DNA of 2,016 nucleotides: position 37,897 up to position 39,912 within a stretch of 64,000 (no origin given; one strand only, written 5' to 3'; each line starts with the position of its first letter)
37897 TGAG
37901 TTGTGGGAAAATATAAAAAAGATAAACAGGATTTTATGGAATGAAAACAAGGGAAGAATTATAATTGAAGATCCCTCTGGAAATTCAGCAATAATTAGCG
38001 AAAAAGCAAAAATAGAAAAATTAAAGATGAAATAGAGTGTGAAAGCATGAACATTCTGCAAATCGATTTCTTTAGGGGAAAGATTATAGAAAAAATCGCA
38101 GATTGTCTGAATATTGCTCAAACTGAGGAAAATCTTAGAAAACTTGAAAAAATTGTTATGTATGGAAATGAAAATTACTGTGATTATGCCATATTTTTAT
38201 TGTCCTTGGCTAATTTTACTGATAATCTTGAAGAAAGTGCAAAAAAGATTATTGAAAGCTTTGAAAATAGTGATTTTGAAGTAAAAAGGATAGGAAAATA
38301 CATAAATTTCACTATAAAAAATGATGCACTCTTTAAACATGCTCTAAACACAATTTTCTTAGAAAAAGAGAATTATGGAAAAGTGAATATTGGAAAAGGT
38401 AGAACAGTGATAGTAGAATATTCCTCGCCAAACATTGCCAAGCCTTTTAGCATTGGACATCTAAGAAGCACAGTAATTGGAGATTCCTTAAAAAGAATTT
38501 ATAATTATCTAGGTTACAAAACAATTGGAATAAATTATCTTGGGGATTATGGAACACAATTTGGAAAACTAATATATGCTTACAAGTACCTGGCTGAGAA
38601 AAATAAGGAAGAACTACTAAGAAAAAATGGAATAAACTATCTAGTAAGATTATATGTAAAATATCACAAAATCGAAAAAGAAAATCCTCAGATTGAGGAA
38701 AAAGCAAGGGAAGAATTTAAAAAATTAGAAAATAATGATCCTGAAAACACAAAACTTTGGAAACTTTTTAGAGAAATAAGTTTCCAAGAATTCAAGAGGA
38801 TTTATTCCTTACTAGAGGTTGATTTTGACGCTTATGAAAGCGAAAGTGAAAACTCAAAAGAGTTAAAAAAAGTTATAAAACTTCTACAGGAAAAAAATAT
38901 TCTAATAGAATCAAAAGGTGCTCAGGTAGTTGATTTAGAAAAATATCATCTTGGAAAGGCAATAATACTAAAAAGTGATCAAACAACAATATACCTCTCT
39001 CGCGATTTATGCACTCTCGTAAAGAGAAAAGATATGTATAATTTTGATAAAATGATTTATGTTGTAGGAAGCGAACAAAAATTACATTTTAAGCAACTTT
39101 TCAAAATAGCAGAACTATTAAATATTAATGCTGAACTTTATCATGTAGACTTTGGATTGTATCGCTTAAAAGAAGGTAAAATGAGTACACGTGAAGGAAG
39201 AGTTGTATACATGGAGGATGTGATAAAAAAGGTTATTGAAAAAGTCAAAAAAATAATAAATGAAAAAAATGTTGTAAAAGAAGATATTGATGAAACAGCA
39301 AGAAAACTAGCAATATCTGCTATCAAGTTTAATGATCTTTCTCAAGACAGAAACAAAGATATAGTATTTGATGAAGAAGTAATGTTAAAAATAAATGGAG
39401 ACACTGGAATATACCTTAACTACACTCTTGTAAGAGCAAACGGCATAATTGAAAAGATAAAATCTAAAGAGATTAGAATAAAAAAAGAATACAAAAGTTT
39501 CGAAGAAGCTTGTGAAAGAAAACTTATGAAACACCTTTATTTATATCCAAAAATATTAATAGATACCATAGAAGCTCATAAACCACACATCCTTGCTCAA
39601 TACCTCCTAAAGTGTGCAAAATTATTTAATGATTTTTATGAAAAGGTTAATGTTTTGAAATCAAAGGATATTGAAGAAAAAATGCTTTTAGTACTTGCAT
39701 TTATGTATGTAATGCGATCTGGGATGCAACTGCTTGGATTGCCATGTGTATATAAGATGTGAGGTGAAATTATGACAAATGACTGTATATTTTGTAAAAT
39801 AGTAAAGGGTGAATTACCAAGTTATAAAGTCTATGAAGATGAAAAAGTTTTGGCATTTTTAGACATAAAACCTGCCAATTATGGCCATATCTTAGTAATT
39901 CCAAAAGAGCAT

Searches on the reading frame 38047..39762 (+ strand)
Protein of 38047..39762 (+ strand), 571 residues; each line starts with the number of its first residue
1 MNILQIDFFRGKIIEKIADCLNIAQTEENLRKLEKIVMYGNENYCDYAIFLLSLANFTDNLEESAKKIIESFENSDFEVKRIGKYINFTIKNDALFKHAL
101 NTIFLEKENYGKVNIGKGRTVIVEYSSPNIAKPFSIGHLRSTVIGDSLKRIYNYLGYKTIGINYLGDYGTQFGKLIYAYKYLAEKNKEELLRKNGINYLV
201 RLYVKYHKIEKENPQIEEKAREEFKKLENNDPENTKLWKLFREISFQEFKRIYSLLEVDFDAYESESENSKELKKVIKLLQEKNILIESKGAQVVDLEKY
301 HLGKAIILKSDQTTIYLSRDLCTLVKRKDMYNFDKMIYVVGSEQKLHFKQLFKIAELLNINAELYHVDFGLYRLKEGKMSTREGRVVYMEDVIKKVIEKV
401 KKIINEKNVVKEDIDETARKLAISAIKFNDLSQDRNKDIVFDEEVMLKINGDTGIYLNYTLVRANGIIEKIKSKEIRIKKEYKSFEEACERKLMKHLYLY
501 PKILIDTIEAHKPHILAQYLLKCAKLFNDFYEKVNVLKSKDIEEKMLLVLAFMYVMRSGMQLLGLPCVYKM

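Call 68: search_protein_families(library=pfam, proteins=[window:38047-39762:+], max_evalue=0.0001)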
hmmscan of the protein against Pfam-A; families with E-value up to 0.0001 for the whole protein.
window:38047-39762:+ (571 aa): 2 families
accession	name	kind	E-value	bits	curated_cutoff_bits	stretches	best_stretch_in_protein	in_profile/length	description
PF00750.26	tRNA-synt_1d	-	2.4e-78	264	23.3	1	101-442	3-348/349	tRNA synthetases class I (R), catalytic domain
PF05746.21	DALR_1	-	2e-22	79.9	22.3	1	458-571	2-117/117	DALR anticodon binding domain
